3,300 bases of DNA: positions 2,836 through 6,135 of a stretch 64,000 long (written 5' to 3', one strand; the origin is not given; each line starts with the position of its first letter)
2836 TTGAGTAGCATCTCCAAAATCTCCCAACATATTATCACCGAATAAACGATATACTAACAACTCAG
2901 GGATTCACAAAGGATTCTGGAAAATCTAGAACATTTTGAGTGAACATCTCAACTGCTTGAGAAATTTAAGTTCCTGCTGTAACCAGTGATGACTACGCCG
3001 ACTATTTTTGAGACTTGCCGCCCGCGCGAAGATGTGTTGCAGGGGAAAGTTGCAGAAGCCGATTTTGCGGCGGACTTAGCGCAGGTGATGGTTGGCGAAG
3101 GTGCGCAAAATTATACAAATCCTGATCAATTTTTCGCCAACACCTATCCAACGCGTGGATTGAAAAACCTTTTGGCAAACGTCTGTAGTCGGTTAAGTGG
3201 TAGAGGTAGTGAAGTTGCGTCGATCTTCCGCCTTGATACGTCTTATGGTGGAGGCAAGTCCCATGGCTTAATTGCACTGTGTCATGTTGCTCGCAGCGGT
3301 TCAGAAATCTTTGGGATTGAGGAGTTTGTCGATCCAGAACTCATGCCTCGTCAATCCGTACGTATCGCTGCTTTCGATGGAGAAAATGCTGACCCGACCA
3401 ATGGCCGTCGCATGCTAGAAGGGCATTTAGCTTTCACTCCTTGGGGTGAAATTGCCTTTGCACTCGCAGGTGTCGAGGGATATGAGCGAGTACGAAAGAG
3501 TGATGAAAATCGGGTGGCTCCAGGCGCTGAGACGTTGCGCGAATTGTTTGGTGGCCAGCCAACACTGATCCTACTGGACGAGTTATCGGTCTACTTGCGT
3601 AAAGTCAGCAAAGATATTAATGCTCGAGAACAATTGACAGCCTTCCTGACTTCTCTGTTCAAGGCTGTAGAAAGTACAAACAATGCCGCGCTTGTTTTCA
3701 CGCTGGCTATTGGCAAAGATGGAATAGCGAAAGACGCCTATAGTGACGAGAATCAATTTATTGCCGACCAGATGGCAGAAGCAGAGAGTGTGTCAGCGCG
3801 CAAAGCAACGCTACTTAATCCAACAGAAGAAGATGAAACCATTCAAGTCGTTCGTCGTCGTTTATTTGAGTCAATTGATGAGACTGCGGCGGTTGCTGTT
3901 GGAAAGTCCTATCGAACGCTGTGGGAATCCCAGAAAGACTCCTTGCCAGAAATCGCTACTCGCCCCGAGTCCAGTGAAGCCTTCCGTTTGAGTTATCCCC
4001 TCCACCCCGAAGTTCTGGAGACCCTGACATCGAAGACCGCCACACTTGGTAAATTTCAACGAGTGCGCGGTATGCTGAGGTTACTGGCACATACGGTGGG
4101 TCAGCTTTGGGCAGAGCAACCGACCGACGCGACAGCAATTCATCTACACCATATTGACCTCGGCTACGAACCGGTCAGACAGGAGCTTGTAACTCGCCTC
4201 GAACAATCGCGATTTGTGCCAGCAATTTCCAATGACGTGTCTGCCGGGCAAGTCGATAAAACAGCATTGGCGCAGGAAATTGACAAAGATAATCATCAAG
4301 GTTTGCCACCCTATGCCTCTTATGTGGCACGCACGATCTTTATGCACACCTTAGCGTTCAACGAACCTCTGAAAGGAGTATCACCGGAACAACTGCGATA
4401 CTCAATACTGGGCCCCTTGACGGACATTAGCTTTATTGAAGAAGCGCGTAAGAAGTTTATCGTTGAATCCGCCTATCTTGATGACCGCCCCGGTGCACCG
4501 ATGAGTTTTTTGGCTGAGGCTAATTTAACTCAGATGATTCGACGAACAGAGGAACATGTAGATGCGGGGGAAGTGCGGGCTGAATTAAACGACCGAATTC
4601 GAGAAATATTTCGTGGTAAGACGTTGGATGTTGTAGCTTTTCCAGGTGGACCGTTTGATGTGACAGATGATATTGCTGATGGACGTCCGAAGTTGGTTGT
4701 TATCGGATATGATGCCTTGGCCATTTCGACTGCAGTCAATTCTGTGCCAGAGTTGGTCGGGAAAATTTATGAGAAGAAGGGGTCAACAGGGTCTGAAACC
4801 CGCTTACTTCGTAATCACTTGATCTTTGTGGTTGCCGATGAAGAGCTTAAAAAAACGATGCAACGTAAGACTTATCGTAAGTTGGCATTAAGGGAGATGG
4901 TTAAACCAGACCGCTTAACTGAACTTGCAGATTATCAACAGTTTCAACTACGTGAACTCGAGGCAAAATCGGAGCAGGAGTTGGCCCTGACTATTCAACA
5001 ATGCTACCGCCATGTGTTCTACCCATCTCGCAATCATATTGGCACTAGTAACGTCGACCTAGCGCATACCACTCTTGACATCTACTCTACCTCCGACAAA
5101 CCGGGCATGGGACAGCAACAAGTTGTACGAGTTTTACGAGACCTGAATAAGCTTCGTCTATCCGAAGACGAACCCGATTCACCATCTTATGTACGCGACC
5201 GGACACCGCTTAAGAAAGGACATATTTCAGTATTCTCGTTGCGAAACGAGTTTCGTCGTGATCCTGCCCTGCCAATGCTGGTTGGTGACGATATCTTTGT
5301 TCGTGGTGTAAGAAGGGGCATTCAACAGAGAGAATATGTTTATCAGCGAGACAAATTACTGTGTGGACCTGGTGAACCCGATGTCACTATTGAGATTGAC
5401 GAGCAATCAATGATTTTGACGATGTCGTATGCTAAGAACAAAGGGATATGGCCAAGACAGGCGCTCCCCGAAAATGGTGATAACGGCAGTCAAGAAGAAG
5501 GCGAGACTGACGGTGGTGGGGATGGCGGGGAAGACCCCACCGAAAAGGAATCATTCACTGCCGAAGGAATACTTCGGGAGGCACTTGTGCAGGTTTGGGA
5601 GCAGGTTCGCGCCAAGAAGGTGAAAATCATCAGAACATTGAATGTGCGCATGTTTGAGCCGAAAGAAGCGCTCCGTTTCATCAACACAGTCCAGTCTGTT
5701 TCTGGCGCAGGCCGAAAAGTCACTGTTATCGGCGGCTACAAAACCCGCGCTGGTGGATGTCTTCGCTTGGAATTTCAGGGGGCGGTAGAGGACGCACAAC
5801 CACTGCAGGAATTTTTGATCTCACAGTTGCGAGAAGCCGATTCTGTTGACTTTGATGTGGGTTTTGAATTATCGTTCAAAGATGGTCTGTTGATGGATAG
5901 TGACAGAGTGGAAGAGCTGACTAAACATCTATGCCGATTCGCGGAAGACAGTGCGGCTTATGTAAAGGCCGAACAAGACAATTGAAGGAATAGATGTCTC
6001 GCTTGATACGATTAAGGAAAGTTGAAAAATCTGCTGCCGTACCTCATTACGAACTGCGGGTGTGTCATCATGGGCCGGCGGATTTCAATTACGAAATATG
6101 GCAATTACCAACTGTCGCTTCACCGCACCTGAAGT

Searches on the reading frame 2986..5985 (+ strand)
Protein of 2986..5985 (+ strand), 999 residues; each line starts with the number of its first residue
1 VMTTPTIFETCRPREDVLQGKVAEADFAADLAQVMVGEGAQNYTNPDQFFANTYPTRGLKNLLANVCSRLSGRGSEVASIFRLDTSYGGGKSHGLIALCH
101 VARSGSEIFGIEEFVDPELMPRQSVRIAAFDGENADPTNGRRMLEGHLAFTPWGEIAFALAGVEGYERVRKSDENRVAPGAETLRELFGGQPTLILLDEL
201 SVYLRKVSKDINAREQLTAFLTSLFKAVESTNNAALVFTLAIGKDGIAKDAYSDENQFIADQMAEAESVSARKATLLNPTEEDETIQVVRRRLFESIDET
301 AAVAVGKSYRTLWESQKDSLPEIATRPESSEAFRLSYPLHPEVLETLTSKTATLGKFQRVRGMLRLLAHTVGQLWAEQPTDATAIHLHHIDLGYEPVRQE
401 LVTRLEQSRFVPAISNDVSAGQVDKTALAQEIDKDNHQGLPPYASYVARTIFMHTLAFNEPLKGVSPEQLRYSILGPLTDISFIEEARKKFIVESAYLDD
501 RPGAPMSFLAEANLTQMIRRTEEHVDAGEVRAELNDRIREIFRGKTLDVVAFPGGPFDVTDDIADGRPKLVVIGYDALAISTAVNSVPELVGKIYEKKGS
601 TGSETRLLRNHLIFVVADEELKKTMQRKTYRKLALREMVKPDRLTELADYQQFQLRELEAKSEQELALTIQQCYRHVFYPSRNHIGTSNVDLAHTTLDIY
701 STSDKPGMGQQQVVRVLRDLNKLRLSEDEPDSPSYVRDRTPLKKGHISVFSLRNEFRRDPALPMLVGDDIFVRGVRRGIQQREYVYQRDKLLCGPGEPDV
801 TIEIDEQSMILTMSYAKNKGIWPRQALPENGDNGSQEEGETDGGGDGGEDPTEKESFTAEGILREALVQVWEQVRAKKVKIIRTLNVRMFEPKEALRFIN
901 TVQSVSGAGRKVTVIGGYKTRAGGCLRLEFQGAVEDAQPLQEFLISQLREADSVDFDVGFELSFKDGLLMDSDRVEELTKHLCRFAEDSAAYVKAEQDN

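Call 5: search_protein_families(library=pfam, proteins=[window:2986-5985:+], max_evalue=0.1)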
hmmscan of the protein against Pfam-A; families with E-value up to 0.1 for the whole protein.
window:2986-5985:+ (999 aa): 1 family
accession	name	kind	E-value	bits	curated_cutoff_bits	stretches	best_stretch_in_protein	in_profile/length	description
PF04465.17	DUF499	-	3.5e-39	134.8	23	2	151-460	52-349/1024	Protein of unknown function (DUF499)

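Call 6: search_protein_families(library=padloc, proteins=[window:2986-5985:+], max_evalue=0.1)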
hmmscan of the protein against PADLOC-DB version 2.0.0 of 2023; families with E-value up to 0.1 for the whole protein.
window:2986-5985:+ (999 aa): 3 families
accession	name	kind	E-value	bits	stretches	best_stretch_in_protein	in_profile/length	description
PDLC00662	HmaC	-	8.6e-99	330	1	9-785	8-774/941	AAA+ ATPase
PDLC02192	DUF499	-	7.7e-41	137.9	1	42-718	31-663/1022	-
PDLC02488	BrxC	-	0.00015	17.8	1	287-368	357-439/1240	BrxC-PglY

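Call 7: search_protein_families(library=ncbifam, proteins=[window:2986-5985:+], max_evalue=0.1)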
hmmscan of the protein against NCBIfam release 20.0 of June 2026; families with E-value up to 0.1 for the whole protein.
window:2986-5985:+ (999 aa): 1 family
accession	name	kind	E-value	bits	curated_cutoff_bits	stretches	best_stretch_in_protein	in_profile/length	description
NF042962.1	DUF499_antiphage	equivalog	4.7e-60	203.6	1200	1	6-728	2-671/1025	anti-phage-associated DUF499 domain-containing protein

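Call 88: search_dna_similar(query=window:2986-5985:+, collection=plasmids, mode=protein, max_evalue=1e-10, max_rows=30, rows=spread)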
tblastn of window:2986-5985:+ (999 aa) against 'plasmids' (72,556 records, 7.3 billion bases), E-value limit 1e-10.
Records with a match: 137; places in all: 147; records where one place covers at least 80% of the query: 14.
Best place of each record, by identity: <60% 137.
By first word of the organism name: Rhodococcus 17; Thermus 16; Acinetobacter 7; Nostoc 6; Leptolyngbya 6; Haloarcula 4; Halobacterium 4; Planktothrix 4; Aminobacter 3; Sinorhizobium 3; and 51 more.
By predicted mobility (MOB-suite, as given by PLSDB): non-mobilizable 90; conjugative 24; mobilizable 23.
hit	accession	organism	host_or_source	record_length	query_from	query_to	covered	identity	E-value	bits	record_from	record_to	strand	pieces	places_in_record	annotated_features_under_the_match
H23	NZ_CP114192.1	Aminobacter sp. NyZ550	-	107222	2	995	99%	52.2%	0e+0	1068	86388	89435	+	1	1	DUF499 domain-containing protein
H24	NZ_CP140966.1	Sinorhizobium medicae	Medicago lupulina,whole organism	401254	2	995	99%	51.4%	0e+0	1066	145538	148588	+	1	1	DUF499 domain-containing protein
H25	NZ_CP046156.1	Leptolyngbya sp. BL0902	cell culture,open pond on an algae farm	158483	5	807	80%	33.4%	7e-120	412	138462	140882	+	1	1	DUF499 domain-containing protein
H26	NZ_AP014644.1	Leptolyngbya boryana dg5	-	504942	1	765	77%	33.9%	2e-123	423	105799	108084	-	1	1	DUF499 domain-containing protein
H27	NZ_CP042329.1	Euhalothece natronophila Z-M001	cell culture,soda lake Magadi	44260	6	784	78%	32.8%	1e-120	415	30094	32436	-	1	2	DUF499 domain-containing protein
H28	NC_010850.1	Rhodococcus sp. NS1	-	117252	6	825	82%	29.0%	5e-90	324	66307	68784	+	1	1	DUF499 domain-containing protein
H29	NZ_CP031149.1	Haloplanus rubicundus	solar salt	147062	5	786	78%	28.3%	5e-76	282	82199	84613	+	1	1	DUF499 domain-containing protein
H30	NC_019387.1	Thermus oshimai JL-2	-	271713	9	779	77%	28.2%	4e-63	242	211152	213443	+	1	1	Swt1 family HEPN domain-containing protein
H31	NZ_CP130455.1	Candidatus Fervidibacter sacchari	hot spring sediment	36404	1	789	79%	27.0%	2e-60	234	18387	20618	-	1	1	DUF499 domain-containing protein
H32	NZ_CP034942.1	Halorubrum ezzemoulense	Cell Culture,Hypersaline Lake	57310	5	690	69%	30.9%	1e-85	311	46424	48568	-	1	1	DUF499 domain-containing protein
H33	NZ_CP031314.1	Halobellus limi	Cell culture,Taibei marine solar ...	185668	5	698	69%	30.2%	4e-81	297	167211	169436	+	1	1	DUF499 domain-containing protein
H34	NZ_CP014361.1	Methylomonas sp. DH-1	cell culture,waste sludge of a brewery ...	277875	1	784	78%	26.4%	1e-55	219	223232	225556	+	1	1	DUF499 domain-containing protein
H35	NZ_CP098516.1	Haloplanus sp. GDY1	cell culture,salt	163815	5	698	69%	29.7%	2e-79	292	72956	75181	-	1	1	DUF499 domain-containing protein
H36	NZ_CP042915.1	Rhodococcus qingshengii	Eruca vesicaria subsp. sativa,whole ...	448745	5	777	77%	26.2%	1e-47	194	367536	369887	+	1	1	DUF499 domain-containing protein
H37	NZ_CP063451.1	Rhodococcus pyridinivorans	oil-polluted soil,Libyan oil-polluted ...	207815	13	683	67%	30.1%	3e-51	205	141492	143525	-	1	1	Swt1 family HEPN domain-containing protein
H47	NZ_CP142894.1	Acinetobacter baumannii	Homo sapiens,Cell culture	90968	6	717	71%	22.5%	3e-25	121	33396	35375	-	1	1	anti-phage-associated DUF499 domain-containing protein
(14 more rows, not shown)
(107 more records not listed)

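Call 89: get_annotated_region(hit=H47, flank=9000)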
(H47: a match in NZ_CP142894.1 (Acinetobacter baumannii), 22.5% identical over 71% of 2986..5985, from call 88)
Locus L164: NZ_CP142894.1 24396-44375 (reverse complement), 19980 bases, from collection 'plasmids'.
description: Acinetobacter baumannii strain B20AB01 plasmid pB20AB01c, complete sequence
organism: Acinetobacter baumannii (NCBI taxid 470)
taxonomy: Bacteria; Pseudomonadota; Gammaproteobacteria; Moraxellales; Moraxellaceae; Acinetobacter; Acinetobacter baumannii
host: -; source: Homo sapiens,Cell culture; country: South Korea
typing (MOB-suite, as given by PLSDB): conjugative; replicon rep_cluster_734; relaxase MOBF; mating-pair formation MPF_F
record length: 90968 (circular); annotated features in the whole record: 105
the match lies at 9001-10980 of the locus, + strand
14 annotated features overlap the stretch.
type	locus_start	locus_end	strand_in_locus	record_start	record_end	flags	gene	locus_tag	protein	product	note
CDS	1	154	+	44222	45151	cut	-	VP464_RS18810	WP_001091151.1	IS5-like element ISAba10 family transposase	GO:0006313 - DNA transposition [Evidence IEA]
CDS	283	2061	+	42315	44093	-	-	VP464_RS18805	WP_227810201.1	Mu transposase C-terminal domain-containing protein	-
CDS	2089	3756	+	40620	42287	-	-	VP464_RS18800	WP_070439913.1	AAA family ATPase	-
CDS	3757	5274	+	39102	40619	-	-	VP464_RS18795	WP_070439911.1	TnsD family Tn7-like transposition protein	-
CDS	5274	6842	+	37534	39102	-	-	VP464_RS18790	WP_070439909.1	Tn7-like element transposition protein TnsE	-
CDS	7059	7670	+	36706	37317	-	-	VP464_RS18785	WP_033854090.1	hypothetical protein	-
CDS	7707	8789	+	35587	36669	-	-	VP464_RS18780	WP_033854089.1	XRE family transcriptional regulator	-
CDS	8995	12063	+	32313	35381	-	-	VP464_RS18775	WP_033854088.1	anti-phage-associated DUF499 domain-containing protein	GO:0051607 - defense response to virus [Evidence IEA]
CDS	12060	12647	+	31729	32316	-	-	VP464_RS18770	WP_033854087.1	anti-phage-associated DUF3780 domain-containing protein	GO:0051607 - defense response to virus [Evidence IEA]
CDS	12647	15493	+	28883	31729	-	-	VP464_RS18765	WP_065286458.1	anti-phage-associated DUF1156 domain-containing protein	GO:0051607 - defense response to virus [Evidence IEA]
CDS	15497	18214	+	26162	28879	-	-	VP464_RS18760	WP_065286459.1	phospholipase D-like domain-containing anti-phage protein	GO:0051607 - defense response to virus [Evidence IEA]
CDS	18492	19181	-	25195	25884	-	-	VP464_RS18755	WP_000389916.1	DUF2786 domain-containing protein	-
CDS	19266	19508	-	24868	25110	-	-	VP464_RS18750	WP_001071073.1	hypothetical protein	-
CDS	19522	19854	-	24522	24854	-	-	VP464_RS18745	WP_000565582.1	hypothetical protein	-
